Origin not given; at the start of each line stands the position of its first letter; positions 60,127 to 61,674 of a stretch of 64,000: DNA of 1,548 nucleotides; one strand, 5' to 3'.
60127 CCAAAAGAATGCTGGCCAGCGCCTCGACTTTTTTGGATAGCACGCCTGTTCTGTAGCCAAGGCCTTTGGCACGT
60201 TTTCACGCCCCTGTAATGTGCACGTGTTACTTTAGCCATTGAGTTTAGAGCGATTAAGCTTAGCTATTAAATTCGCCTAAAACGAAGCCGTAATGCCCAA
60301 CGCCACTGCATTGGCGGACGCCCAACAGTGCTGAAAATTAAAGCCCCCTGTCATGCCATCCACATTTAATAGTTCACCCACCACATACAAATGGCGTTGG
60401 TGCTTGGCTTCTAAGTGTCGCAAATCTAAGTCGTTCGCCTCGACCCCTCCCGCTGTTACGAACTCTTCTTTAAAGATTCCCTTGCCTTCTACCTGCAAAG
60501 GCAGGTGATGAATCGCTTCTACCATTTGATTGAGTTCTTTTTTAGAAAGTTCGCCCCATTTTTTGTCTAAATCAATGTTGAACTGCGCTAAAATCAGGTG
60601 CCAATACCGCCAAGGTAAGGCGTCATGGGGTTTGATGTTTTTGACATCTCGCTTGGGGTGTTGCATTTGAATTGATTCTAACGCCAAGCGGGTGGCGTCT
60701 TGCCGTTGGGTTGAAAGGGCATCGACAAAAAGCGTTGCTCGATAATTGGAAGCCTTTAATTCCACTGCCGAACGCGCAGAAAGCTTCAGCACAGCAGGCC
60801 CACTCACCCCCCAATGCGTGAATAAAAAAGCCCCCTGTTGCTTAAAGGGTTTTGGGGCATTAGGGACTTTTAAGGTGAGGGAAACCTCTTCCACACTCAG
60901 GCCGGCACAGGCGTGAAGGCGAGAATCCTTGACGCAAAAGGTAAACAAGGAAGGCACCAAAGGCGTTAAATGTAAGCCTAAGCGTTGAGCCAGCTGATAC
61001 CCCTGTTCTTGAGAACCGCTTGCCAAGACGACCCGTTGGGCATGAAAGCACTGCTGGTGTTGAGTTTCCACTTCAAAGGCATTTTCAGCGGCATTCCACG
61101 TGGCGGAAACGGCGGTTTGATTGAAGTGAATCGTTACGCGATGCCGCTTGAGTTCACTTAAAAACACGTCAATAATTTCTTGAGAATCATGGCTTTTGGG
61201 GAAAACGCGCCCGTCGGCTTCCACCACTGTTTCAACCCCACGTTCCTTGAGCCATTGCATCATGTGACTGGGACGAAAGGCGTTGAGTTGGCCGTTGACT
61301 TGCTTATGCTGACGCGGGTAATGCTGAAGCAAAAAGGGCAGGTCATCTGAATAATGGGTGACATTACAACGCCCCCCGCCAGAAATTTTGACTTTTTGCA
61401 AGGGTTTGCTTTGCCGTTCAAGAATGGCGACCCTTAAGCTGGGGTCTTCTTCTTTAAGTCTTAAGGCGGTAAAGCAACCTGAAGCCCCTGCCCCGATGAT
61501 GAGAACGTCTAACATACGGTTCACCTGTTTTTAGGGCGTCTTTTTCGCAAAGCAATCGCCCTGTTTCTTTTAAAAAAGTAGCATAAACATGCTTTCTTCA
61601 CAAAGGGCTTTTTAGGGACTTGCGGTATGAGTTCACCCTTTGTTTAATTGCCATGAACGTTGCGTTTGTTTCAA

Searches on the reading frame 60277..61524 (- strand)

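Call 14: search_protein_families(library=ncbifam, proteins=[window:60277-61524:-], max_evalue=0.00001)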
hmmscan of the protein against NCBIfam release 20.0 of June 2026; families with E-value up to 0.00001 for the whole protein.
window:60277-61524:- (415 aa): 5 families
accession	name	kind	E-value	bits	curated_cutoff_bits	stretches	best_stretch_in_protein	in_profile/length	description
TIGR00275.1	TIGR00275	subfamily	1.3e-110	370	183.8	1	7-408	1-400/401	aminoacetone oxidase family FAD-binding enzyme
TIGR03862.1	flavo_PP4765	subfamily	1.6e-34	119.4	242.65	1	30-412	2-372/376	TIGR03862 family flavoprotein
TIGR03197.1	MnmC_Cterm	equivalog_domain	1.7e-08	34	174.2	0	84-177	111-207/400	FAD-dependent 5-carboxymethylaminomethyl-2-thiouridine(34) oxidoreductase MnmC1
TIGR02032.1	GG-red-SF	subfamily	2.2e-07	30.9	158.8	1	6-172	2-148/297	geranylgeranyl reductase family protein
NF007123.0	PRK09564.1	equivalog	7.3e-06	24.9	458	0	99-172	176-245/444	CoA-disulfide reductase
